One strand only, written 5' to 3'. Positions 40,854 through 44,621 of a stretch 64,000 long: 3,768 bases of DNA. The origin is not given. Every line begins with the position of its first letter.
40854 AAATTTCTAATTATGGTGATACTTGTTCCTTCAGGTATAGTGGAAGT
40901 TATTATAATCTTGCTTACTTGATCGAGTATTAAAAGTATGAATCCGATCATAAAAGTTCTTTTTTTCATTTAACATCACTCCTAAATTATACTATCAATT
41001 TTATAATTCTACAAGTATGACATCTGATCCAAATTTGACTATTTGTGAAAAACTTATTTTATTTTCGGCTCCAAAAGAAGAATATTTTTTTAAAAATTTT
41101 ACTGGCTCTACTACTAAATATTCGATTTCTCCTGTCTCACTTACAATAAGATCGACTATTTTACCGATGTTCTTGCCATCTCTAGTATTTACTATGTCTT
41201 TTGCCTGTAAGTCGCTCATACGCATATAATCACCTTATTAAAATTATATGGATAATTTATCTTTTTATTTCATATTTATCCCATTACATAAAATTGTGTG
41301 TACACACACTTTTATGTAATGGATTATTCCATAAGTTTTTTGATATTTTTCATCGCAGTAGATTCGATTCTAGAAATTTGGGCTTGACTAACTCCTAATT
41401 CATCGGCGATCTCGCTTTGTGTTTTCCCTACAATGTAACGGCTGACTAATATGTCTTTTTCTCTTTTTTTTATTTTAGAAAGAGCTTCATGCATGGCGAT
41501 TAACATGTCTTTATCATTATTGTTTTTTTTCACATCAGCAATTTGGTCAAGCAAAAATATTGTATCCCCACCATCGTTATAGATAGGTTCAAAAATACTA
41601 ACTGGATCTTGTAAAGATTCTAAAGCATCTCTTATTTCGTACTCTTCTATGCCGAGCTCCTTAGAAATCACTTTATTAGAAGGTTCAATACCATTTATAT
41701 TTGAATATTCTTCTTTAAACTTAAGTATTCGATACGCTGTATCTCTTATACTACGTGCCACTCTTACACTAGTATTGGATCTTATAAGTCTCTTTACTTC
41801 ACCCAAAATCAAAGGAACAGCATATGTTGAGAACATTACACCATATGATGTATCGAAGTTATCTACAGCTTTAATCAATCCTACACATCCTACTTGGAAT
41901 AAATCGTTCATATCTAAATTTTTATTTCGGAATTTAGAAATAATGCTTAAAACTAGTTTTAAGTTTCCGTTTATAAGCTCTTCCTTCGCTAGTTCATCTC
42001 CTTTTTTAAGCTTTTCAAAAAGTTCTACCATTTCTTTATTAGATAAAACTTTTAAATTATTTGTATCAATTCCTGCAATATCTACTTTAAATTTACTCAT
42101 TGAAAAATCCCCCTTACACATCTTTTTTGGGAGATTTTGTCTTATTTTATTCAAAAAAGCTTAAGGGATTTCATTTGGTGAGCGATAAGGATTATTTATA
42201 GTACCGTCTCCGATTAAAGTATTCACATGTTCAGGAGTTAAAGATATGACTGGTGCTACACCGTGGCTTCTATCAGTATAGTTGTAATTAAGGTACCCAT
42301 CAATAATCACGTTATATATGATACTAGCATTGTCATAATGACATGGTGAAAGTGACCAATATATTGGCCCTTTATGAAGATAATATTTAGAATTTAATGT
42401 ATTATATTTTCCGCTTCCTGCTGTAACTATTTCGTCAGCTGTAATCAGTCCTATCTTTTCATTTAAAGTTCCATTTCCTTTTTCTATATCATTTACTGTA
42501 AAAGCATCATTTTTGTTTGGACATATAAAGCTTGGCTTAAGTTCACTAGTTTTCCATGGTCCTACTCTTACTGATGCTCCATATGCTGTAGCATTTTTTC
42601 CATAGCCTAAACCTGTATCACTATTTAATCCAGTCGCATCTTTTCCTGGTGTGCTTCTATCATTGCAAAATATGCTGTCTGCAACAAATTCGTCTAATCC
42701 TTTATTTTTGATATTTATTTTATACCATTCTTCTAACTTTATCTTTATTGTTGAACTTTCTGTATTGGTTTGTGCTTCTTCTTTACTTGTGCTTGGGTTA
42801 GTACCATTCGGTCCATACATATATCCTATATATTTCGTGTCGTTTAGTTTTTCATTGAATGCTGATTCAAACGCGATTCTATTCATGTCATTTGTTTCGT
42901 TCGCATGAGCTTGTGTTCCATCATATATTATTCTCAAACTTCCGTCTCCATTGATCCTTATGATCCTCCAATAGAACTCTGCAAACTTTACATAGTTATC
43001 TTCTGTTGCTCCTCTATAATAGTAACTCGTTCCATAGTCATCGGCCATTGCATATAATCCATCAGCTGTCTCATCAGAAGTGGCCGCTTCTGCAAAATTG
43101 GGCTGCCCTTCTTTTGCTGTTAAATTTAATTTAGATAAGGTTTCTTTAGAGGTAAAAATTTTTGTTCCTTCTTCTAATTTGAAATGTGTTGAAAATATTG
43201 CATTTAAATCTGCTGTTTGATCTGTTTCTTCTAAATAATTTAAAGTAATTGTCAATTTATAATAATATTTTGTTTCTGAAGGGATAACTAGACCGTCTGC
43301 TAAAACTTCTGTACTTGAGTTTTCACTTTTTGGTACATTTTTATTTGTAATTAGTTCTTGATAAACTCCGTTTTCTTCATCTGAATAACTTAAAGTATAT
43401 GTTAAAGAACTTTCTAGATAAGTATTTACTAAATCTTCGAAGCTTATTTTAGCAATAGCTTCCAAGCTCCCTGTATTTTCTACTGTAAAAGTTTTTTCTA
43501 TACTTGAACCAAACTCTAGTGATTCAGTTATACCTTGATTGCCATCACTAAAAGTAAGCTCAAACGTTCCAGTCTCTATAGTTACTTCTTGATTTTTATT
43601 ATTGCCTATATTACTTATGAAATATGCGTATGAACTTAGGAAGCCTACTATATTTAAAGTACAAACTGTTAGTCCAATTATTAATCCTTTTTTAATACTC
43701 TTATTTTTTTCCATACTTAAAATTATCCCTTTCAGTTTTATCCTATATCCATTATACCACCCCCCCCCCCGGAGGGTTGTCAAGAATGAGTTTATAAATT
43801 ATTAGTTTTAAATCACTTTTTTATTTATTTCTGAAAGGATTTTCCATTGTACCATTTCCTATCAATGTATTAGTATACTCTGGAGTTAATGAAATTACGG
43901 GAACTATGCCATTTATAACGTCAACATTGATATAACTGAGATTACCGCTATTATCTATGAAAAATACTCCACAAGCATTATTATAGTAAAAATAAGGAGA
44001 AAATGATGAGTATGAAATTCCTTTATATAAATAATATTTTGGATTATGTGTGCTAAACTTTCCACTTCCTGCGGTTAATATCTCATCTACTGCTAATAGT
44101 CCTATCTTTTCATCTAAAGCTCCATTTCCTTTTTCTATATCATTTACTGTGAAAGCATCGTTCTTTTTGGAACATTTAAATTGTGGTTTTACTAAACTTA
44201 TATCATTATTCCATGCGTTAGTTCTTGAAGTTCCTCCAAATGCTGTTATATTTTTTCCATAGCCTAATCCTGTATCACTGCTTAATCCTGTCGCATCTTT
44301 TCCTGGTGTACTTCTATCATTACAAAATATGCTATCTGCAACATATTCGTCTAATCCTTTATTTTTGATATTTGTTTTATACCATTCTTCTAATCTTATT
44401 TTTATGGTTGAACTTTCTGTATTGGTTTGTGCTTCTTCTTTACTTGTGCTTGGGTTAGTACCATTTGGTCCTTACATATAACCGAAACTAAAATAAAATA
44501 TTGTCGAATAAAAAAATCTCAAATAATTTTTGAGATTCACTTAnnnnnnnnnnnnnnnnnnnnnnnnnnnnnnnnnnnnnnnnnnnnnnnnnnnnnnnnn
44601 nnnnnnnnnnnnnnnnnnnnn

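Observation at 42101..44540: Canonical spoIIGA-sigE-sigG sporulation operon split by a 2.4-kb insertion carrying the TasA-like gene and its fragment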

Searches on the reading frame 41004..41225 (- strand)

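Call 7: search_protein_families(library=pfam, proteins=[window:41004-41225:-], max_evalue=0.01)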
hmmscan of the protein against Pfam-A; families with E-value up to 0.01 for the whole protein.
window:41004-41225:- (74 aa): 1 family
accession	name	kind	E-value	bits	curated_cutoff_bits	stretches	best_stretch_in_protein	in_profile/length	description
PF05239.21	PRC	-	3e-10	40.4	21.2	1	2-73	5-72/78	PRC-barrel domain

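Call 8: search_protein_families(library=ncbifam, proteins=[window:41004-41225:-], max_evalue=0.01)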
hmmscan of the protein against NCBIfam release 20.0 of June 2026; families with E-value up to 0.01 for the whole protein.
window:41004-41225:- (74 aa): 1 family
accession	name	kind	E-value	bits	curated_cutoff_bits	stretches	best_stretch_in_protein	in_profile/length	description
TIGR02888.1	spore_YlmC_YmxH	subfamily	9.5e-15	54.6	44.2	1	2-73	1-75/76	YlmC/YmxH family sporulation protein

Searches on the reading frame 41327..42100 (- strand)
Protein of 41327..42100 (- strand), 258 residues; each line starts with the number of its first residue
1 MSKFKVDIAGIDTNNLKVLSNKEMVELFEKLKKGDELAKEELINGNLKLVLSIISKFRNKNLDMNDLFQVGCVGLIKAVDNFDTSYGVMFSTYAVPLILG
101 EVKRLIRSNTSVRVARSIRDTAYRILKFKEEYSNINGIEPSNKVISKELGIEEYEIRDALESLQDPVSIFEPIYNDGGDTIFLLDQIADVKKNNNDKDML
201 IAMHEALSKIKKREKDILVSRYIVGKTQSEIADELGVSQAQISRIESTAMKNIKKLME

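Call 7: search_protein_families(library=pfam, proteins=[window:41327-42100:-], max_evalue=0.01)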
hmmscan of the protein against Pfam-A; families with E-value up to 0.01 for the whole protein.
window:41327-42100:- (258 aa): 12 families
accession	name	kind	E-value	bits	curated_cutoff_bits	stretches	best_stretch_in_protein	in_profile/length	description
PF04542.20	Sigma70_r2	-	5.2e-15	55.4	24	1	42-110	1-69/71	Sigma-70 region 2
PF04545.22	Sigma70_r4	-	2.5e-13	49.8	24.1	1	206-255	1-50/50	Sigma-70, region 4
PF04539.22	Sigma70_r3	-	8.4e-08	32.7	25.3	1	122-177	3-58/78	Sigma-70 region 3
PF08281.18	Sigma70_r4_2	-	9.5e-07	28.8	25.7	1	202-240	3-41/54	Sigma-70, region 4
PF01381.28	HTH_3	-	1.7e-05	25.2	23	1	225-247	9-31/55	Helix-turn-helix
PF16509.11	KORA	-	0.00011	22.8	26.7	1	206-255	12-60/84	TrfB plasmid transcriptional repressor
PF07638.17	Sigma70_ECF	-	0.00012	22.5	21.1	1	177-244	100-170/185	ECF sigma factor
PF06530.18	Phage_antitermQ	-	0.00017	22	26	1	191-249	42-102/118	Phage antitermination protein Q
PF01371.25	Trp_repressor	-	0.0015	19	27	1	225-246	49-70/88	Trp repressor protein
PF13384.12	HTH_23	-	0.0046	17.2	24.6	0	222-245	14-37/50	Homeodomain-like domain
PF13560.12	HTH_31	-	0.005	17.6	27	1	225-247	14-36/64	Helix-turn-helix domain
PF00196.25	GerE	-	0.0058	16.7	23.5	0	212-243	5-35/57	Bacterial regulatory proteins, luxR family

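Call 8: search_protein_families(library=ncbifam, proteins=[window:41327-42100:-], max_evalue=0.01)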
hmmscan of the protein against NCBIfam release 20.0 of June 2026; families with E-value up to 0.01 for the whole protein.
window:41327-42100:- (258 aa): 76 families (the best 25 are shown)
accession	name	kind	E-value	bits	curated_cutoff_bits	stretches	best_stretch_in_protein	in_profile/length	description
NF006071.0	PRK08215.1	equivalog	5.9e-98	327.6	372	1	1-257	1-257/258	RNA polymerase sporulation sigma factor SigG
TIGR02850.1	spore_sigG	equivalog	2.5e-91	305.7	457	1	5-256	2-253/254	RNA polymerase sporulation sigma factor SigG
NF004052.0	PRK05572.1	subfamily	2.1e-72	243.7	311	1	16-257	11-250/252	SigF/SigG family RNA polymerase sporulation sigma factor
TIGR02885.1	spore_sigF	equivalog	2.4e-70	237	321.45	1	27-256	1-230/231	RNA polymerase sporulation sigma factor SigF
TIGR02980.1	SigBFG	subfamily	1.4e-66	224.5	234.35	1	37-257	3-226/227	SigB/SigF/SigG family RNA polymerase sigma factor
TIGR02997.1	Sig70-cyanoRpoD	subfamily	1.2e-35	123.3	384.5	1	18-253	56-297/298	RNA polymerase sigma factor, RpoD/SigA family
NF005514.0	PRK07122.1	subfamily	1.5e-33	116.1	372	1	35-257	38-263/264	RNA polymerase sigma factor SigF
TIGR02941.1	Sigma_B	equivalog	2.4e-33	115.7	315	1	20-255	11-251/255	RNA polymerase sigma factor SigB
TIGR02393.1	RpoD_Cterm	equivalog_domain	3.5e-33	115.2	354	1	38-255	1-226/238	RNA polymerase sigma factor RpoD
TIGR02937.1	sigma70-ECF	superfamily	7.3e-33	113.5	42.9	1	39-256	3-164/165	sigma-70 family RNA polymerase sigma factor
NF004471.0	PRK05803.1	subfamily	2.1e-32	112.3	252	2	18-120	31-133/235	RNA polymerase sporulation sigma factor SigK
TIGR02846.1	spore_sigmaK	equivalog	2.5e-31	109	298.65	2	17-120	28-131/227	RNA polymerase sporulation sigma factor SigK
NF005644.0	PRK07408.1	subfamily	2.9e-31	109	261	1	22-257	11-253/258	RNA polymerase sigma factor SigF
NF006666.0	PRK09210.1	equivalog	1.3e-30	107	572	1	16-254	111-357/370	RNA polymerase sigma factor RpoD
NF004208.0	PRK05658.1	equivalog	6.1e-30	104.8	555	1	18-254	373-617/631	RNA polymerase sigma factor RpoD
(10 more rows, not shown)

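Call 9: find_encoding_contigs(protein=window:41327-42100:-, flank=8000, max_places=8)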
Protein window:41327-42100:- (258 aa): 6 contigs read that carry it; 6 places shown.
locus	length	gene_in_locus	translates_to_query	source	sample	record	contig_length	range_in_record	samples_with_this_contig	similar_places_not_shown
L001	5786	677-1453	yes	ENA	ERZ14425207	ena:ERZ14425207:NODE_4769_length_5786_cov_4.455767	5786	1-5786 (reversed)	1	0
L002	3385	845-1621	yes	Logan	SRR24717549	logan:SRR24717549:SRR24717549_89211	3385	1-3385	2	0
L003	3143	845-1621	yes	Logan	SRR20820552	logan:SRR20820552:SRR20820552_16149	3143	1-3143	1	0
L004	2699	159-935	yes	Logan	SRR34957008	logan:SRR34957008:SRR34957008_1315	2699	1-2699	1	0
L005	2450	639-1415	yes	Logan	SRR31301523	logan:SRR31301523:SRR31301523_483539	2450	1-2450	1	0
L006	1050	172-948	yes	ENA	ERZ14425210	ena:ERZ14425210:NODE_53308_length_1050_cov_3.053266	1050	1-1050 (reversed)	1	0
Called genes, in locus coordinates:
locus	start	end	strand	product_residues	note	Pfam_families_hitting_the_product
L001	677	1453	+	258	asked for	PF04542:Sigma70_r2, PF04539:Sigma70_r3 (faint), PF08281:Sigma70_r4_2 (weak), PF04545:Sigma70_r4, PF01381:HTH_3 (faint)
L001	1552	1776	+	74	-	PF05239:PRC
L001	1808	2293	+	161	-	PF01252:Peptidase_A8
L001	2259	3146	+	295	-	PF01479:S4, PF00849:PseudoU_synth_2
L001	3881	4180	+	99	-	PF00829:Ribosomal_L21p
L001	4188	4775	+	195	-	PF04327:Peptidase_Prp, PF01016:Ribosomal_L27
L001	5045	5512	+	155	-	PF05198:IF3_N, PF00707:IF3_C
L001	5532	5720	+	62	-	PF01632:Ribosomal_L35p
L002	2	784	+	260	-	?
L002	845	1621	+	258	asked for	PF04542:Sigma70_r2, PF04539:Sigma70_r3 (faint), PF08281:Sigma70_r4_2 (weak), PF04545:Sigma70_r4, PF01381:HTH_3 (faint)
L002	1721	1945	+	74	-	PF05239:PRC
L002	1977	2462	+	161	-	PF01252:Peptidase_A8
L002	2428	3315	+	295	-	PF01479:S4, PF00849:PseudoU_synth_2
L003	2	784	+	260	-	?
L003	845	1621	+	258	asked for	PF04542:Sigma70_r2, PF04539:Sigma70_r3 (faint), PF08281:Sigma70_r4_2 (weak), PF04545:Sigma70_r4, PF01381:HTH_3 (faint)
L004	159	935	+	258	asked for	PF04542:Sigma70_r2, PF04539:Sigma70_r3 (faint), PF08281:Sigma70_r4_2 (weak), PF04545:Sigma70_r4, PF01381:HTH_3 (faint)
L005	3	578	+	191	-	?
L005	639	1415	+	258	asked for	PF04542:Sigma70_r2, PF04539:Sigma70_r3 (faint), PF08281:Sigma70_r4_2 (weak), PF04545:Sigma70_r4, PF01381:HTH_3 (faint)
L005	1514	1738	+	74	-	PF05239:PRC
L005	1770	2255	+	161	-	PF01252:Peptidase_A8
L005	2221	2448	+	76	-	?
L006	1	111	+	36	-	?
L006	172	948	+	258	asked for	PF04542:Sigma70_r2, PF04539:Sigma70_r3 (faint), PF08281:Sigma70_r4_2 (weak), PF04545:Sigma70_r4, PF01381:HTH_3 (faint)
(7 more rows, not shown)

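Call 12: find_related_loci(query=window:41327-42100:-, collection=genome_contigs, flank=7000)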
Query window:41327-42100:- (258 aa) in genome_contigs; peptide patterns used: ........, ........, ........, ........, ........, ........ (x = any residue, [..] = any of these).
360 stretches matched a pattern; 216 encode a relative of the query (tblastn E <= 1e-3); the best 80 are kept; 80 distinct loci.
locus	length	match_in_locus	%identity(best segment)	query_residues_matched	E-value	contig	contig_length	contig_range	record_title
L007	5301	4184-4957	86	1-258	2e-152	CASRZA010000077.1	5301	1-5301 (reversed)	MAG: uncultured Bacilli bacterium isolate extra-ERR2497917.11_1677795655 genome assembly, contig: NODE_1688_length_5301_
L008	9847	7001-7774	86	1-258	3e-149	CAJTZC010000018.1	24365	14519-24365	MAG TPA_asm: uncultured Bacilli bacterium isolate MGBC119269 genome assembly, contig: MGBC119269.18, whole genome shotgu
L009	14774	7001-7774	86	1-258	4e-148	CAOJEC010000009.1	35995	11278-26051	MAG TPA_asm: uncultured bacterium isolate SRR15604581_bin.61_metawrap_v1.3_MAG genome assembly, contig: NODE.1251_length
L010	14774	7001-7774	84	1-258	2e-147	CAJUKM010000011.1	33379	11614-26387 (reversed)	MAG TPA_asm: uncultured Bacilli bacterium isolate MGBC155283 genome assembly, contig: MGBC155283.11, whole genome shotgu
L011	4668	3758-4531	83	1-258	3e-147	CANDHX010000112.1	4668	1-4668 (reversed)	MAG TPA_asm: uncultured Tenericutes bacterium isolate ERR6760088_bin.52_metawrap_v1.3_MAG genome assembly, contig: ERZ12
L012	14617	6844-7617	84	1-258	1e-144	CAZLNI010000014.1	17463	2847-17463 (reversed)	MAG TPA_asm: uncultured Muribaculaceae bacterium isolate SRP287540_co2_381 genome assembly, contig: NODE_3531_length_174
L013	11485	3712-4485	82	1-258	6e-143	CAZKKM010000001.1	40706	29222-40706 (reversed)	MAG TPA_asm: uncultured Muribaculaceae bacterium isolate SRP287540_co1_443 genome assembly, contig: NODE_926_length_4070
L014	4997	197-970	81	1-258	3e-143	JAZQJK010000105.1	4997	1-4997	MAG: Bacilli bacterium isolate T1900044620_TS20190086.MAGScoT_cleanbin_000065 SGB_877_k141_1670352, whole genome shotgun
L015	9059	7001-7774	81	1-258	2e-140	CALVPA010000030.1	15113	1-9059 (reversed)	MAG: uncultured Bacilli bacterium isolate E02__bin107 genome assembly, contig: E02__k127_194495, whole genome shotgun se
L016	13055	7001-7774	80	1-258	5e-140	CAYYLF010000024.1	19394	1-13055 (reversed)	MAG TPA_asm: uncultured Muribaculaceae bacterium isolate SRP287540_co2_52 genome assembly, contig: NODE_3066_length_1939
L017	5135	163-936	76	1-258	1e-132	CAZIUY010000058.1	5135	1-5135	MAG TPA_asm: uncultured Muribaculaceae bacterium isolate SRP222994_co1_203 genome assembly, contig: NODE_31543_length_51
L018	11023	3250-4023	75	1-258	2e-127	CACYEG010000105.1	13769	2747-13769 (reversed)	MAG: uncultured Erysipelotrichaceae bacterium isolate RUG11867 genome assembly, contig: RUG11867_asm_105, whole genome s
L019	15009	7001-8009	74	1-258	3e-125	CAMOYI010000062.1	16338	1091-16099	MAG: uncultured Tenericutes bacterium isolate SRR873609_bin.65_metaWRAP_v1.3_MAG genome assembly, contig: ERZ1756109_347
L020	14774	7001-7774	69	1-258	2e-119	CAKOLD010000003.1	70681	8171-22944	MAG: uncultured Bacilli bacterium isolate REFINED_METABAT215_TOP10_CONTIGS_1500_ASSEMBLY_K77_MERGED__Hadza_MoBio_hadza-E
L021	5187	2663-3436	66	1-258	2e-115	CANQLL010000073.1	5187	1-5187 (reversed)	MAG: uncultured Bacilli bacterium isolate Lapin-015__bin71 genome assembly, contig: Lapin-015__NODE_17856_length_5187_co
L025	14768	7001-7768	68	1-258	1e-112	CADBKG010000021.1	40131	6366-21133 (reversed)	MAG: uncultured Erysipelotrichaceae bacterium isolate RUG14047 genome assembly, contig: RUG14047_asm_21, whole genome sh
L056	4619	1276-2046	57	1-257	6e-95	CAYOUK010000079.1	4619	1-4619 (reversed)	MAG TPA_asm: uncultured Muribaculaceae bacterium isolate binchicken_co353_708 genome assembly, contig: NODE_45179_length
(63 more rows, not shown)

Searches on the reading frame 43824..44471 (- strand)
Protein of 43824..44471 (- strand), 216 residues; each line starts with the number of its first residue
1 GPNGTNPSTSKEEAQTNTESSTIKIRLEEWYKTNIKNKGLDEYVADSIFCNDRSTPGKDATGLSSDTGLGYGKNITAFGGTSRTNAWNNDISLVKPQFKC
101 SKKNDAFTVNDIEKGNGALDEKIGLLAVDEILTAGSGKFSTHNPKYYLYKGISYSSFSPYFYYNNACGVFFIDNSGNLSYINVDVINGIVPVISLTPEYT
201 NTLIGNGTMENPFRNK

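Call 7: search_protein_families(library=pfam, proteins=[window:43824-44471:-], max_evalue=0.01)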
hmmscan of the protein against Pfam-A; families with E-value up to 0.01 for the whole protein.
window:43824-44471:- (216 aa): 0 families

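Call 8: search_protein_families(library=ncbifam, proteins=[window:43824-44471:-], max_evalue=0.01)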
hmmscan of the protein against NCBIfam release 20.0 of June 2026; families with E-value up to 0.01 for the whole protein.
window:43824-44471:- (216 aa): 0 families

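Call 41: find_homologous_proteins(query=window:43824-44471:-, max_evalue=1e-30)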
Query window:43824-44471:- (216 aa): 37 proteins with E <= 1e-30 among 195 candidates.
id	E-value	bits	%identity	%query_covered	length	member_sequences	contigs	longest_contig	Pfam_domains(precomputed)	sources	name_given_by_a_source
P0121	3.4e-68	247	58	99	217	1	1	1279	-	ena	-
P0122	4.6e-64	234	54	99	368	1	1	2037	-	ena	-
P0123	1.4e-63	232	56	95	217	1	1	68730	-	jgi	-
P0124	1.4e-63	232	55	99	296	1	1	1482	-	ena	-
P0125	9.6e-63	230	50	100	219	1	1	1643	-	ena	-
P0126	7.2e-62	227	52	99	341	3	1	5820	-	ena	-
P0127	2.6e-60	222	51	96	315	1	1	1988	PF00271.38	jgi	-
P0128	3.4e-60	221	52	99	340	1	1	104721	-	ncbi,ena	-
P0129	6.4e-60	220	51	100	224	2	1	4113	-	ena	-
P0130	1.8e-59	219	52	96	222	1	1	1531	-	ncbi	-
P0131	2.8e-59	218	52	95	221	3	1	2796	-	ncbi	-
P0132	1.0e-57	213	50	99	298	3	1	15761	-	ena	-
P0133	6.0e-57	211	50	99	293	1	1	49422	-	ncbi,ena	-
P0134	1.0e-56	210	51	97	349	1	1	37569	-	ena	-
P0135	2.6e-55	205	50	99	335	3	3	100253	-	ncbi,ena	-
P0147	1.7e-49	186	50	99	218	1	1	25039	-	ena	-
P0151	3.5e-46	175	49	96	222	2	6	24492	-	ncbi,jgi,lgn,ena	-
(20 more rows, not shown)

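Call 44: find_encoding_contigs(protein=P0123, flank=5000, max_places=2)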
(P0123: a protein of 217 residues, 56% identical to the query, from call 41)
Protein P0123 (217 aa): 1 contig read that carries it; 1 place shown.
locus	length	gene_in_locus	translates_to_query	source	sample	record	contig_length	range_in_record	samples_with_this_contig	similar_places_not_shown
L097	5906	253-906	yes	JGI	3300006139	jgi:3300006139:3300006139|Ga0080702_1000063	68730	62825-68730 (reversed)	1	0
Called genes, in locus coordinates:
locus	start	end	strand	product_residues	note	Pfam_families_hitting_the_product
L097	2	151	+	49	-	?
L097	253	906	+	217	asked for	-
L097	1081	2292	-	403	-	-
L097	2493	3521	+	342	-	PF21016:RlmN_N, PF04055:Radical_SAM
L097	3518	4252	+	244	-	PF00481:PP2C, PF13672:PP2C_2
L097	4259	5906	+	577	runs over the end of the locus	PF00069:Pkinase, PF07714:PK_Tyr_Ser-Thr, PF03109:ABC1 (weak), PF03793:PASTA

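Call 45: find_encoding_contigs(protein=P0147, flank=5000, max_places=2)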
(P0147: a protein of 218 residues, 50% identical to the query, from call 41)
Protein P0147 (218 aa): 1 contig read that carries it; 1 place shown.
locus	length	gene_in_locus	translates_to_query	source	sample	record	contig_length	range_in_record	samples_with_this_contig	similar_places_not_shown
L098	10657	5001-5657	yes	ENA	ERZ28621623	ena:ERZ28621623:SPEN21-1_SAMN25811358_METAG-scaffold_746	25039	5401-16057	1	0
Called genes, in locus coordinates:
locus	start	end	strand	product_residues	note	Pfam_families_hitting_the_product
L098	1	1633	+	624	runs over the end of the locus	-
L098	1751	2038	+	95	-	-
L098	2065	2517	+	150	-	PF00857:Isochorismatase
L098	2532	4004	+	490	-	PF17767:NAPRTase_N, PF04095:NAPRTase (weak), PF17956:NAPRTase_C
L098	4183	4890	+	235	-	-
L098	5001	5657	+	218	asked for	-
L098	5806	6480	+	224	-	PF22570:LiaF-TM, PF09922:LiaF-like_C (weak)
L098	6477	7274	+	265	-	PF13349:DUF4097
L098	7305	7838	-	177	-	PF02525:Flavodoxin_2 (faint), PF03358:FMN_red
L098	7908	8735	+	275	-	PF04018:VCA0040-like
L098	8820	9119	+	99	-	-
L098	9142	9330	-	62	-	-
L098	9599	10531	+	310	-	-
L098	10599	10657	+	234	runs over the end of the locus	-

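Call 46: find_encoding_contigs(protein=P0151, flank=5000, max_places=3)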
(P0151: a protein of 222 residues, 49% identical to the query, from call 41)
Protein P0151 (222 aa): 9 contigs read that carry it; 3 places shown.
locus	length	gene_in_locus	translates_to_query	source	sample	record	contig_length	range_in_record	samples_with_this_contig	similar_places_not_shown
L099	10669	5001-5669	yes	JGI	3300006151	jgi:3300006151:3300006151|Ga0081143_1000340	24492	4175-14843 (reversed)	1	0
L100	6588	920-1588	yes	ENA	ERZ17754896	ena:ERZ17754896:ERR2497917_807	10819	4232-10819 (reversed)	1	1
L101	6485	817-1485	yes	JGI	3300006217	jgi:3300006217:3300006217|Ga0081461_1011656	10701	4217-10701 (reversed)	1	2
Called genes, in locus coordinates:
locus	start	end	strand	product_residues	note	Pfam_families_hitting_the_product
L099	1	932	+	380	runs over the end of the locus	PF18895:T4SS_pilin (weak)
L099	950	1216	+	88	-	PF06094:GGACT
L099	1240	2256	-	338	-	PF13379:NMT1_2, PF09084:NMT1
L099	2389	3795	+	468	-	PF24161:CCDC39 (weak), PF25994:HH_AprE (faint)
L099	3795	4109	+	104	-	-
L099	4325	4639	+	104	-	-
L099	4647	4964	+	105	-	-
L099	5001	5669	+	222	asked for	-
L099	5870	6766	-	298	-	PF01841:Transglut_core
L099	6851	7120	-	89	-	PF01649:Ribosomal_S20p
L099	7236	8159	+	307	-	PF07454:SpoIIP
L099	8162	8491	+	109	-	-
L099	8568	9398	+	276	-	PF00149:Metallophos, PF12850:Metallophos_2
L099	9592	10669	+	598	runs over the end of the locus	PF00009:GTP_EFTU, PF03144:GTP_EFTU_D2, PF00679:EFG_C, PF06421:LepA_C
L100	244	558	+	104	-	-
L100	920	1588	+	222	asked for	-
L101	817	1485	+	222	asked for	-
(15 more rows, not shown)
